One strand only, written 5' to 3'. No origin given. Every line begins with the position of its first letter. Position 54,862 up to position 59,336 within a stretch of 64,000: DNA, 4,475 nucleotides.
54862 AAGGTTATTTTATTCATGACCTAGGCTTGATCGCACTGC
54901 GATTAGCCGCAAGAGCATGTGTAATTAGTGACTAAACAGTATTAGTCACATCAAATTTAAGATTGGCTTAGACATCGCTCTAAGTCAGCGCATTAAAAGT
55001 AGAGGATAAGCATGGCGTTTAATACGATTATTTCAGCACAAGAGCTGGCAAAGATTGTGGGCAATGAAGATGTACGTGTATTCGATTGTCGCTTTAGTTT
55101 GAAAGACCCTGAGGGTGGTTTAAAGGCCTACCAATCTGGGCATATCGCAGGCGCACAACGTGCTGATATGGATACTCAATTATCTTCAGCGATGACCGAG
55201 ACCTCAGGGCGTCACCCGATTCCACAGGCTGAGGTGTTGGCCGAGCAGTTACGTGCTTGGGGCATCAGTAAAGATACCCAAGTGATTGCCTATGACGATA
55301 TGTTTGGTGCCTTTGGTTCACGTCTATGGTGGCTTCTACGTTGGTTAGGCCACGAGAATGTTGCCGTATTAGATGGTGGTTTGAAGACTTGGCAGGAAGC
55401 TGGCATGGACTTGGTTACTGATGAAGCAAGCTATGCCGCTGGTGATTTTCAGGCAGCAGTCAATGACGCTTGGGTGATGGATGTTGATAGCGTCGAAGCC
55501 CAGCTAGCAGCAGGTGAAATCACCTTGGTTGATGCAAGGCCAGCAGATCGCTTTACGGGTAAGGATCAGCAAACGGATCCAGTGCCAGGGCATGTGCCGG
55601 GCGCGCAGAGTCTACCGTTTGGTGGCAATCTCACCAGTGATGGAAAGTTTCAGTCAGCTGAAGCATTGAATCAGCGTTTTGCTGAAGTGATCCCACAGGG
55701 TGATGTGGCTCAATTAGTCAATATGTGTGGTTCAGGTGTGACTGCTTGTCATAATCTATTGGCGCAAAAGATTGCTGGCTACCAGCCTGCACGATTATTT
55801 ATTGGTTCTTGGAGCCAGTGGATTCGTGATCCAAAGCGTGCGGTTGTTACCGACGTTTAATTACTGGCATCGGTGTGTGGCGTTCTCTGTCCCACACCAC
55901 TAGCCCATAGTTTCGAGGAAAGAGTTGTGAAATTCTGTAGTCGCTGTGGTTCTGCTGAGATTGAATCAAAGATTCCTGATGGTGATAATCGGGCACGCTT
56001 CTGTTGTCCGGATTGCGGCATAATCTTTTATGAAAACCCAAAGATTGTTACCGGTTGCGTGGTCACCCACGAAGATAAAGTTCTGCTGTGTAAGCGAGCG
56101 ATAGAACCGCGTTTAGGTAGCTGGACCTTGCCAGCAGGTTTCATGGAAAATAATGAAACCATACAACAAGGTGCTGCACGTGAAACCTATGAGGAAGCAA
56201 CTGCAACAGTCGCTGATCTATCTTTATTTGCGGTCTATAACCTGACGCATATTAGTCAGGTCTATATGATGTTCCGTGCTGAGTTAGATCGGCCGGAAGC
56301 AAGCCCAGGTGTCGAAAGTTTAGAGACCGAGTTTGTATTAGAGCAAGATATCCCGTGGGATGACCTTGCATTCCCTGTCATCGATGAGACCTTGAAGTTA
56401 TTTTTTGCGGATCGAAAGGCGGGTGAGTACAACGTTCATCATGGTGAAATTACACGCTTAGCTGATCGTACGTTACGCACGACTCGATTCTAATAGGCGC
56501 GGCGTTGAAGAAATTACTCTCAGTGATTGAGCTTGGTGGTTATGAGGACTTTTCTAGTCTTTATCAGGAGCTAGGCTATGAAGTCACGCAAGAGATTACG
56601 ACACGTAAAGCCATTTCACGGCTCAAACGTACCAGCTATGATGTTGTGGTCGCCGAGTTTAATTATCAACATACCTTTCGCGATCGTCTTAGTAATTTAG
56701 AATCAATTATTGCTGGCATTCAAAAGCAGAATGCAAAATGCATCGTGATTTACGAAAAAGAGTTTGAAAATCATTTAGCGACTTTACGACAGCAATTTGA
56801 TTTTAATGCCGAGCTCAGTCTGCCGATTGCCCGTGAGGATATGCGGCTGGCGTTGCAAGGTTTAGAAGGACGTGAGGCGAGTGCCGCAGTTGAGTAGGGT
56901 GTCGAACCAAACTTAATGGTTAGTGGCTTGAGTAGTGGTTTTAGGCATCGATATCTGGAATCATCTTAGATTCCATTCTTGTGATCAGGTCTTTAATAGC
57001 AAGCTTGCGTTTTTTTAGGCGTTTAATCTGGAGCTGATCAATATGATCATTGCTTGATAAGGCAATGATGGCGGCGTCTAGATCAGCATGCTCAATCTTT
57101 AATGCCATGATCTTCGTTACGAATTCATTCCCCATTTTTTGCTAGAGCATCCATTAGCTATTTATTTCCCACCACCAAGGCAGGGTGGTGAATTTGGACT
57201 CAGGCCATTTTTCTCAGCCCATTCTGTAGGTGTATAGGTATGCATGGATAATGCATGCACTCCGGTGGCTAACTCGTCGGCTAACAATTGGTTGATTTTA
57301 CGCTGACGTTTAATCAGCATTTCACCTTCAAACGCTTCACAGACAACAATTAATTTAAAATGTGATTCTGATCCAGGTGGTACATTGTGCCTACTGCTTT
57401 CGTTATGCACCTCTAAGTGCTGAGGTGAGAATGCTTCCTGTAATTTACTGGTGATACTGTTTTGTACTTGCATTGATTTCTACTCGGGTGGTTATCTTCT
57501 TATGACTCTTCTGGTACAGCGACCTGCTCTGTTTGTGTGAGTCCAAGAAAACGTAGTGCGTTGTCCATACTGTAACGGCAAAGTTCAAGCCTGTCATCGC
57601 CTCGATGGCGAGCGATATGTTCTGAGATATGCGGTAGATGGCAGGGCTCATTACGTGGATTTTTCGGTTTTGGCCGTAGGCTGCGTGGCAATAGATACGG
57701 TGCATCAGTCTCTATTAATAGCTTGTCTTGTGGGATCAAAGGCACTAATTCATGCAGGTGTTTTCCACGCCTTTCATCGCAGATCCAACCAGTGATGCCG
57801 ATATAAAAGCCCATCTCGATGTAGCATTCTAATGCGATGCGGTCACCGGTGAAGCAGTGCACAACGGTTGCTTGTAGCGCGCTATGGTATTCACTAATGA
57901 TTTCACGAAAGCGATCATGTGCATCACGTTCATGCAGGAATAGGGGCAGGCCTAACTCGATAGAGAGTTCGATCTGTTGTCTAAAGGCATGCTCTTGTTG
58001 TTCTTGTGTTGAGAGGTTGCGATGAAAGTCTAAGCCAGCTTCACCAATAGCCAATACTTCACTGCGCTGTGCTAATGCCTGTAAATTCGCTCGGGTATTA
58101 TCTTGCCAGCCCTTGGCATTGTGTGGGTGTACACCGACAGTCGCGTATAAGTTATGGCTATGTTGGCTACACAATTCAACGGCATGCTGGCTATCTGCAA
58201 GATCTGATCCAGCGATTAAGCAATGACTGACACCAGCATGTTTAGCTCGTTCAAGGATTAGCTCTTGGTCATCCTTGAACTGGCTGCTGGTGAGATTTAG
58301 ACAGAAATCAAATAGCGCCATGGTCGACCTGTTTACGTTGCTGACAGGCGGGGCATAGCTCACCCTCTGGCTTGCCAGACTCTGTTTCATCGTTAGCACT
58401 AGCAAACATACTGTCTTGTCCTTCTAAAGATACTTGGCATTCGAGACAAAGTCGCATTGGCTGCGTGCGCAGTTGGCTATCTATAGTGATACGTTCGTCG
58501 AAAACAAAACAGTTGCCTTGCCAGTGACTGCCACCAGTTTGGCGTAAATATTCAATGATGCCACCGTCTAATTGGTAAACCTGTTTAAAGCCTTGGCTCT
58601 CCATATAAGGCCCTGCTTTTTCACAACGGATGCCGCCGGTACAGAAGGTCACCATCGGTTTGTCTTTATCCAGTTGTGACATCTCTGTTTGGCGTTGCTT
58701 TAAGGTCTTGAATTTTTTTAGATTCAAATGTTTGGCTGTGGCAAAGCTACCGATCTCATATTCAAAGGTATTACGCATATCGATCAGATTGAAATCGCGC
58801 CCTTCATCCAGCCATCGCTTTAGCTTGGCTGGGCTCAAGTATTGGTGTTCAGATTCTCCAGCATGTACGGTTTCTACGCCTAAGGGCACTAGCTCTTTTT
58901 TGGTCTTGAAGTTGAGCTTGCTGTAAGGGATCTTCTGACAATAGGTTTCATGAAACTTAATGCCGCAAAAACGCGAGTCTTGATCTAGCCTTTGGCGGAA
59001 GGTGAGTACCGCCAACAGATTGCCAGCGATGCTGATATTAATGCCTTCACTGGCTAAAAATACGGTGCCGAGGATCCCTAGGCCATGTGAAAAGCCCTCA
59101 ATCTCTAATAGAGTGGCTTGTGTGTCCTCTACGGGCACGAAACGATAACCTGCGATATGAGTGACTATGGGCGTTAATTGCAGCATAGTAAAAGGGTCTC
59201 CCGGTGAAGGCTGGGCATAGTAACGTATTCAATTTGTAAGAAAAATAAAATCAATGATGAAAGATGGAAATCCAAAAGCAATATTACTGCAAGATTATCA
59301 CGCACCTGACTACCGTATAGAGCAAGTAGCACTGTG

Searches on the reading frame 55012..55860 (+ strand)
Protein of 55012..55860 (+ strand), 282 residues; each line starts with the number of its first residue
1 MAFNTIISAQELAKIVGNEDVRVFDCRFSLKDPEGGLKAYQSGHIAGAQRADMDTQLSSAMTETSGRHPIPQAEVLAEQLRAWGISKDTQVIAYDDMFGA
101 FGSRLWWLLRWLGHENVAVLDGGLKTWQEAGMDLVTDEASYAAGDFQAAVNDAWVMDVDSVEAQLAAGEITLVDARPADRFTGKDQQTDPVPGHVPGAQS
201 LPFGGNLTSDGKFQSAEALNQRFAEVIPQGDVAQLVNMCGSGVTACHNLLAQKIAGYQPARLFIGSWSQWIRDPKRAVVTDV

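Call 45: search_protein_families(library=pfam, proteins=[window:55012-55860:+], max_evalue=0.00001)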
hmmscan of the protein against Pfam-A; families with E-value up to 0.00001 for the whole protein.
window:55012-55860:+ (282 aa): 1 family
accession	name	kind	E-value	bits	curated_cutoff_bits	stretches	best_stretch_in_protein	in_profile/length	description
PF00581.25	Rhodanese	-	9.9e-27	93.8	22.2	2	8-130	1-102/102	Rhodanese-like domain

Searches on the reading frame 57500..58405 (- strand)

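Call 45: search_protein_families(library=pfam, proteins=[window:57500-58405:-], max_evalue=0.00001)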
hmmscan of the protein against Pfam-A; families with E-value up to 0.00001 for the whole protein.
window:57500-58405:- (301 aa): 1 family
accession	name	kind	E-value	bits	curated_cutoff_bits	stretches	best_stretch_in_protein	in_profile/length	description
PF01026.27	TatD_DNase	-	1.4e-68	231.5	27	1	32-287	1-252/253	TatD related DNase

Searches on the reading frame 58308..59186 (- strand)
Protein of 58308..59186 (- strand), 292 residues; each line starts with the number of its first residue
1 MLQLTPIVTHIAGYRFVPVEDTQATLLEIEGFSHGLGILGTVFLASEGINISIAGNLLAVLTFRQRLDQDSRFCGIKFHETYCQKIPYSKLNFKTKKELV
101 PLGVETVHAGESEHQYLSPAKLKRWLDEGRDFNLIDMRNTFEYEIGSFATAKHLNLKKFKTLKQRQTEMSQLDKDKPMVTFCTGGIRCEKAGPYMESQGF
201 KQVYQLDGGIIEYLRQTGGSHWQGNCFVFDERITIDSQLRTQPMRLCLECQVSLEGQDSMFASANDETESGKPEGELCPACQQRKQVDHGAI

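Call 45: search_protein_families(library=pfam, proteins=[window:58308-59186:-], max_evalue=0.00001)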
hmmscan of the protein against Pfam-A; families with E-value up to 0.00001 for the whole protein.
window:58308-59186:- (292 aa): 2 families
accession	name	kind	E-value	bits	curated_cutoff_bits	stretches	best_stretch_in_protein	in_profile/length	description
PF17773.7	UPF0176_N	-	2.7e-18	66.6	26.2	1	10-98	3-91/92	UPF0176 acylphosphatase like domain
PF00581.25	Rhodanese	-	2.6e-12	47.5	22.2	1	118-213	1-99/102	Rhodanese-like domain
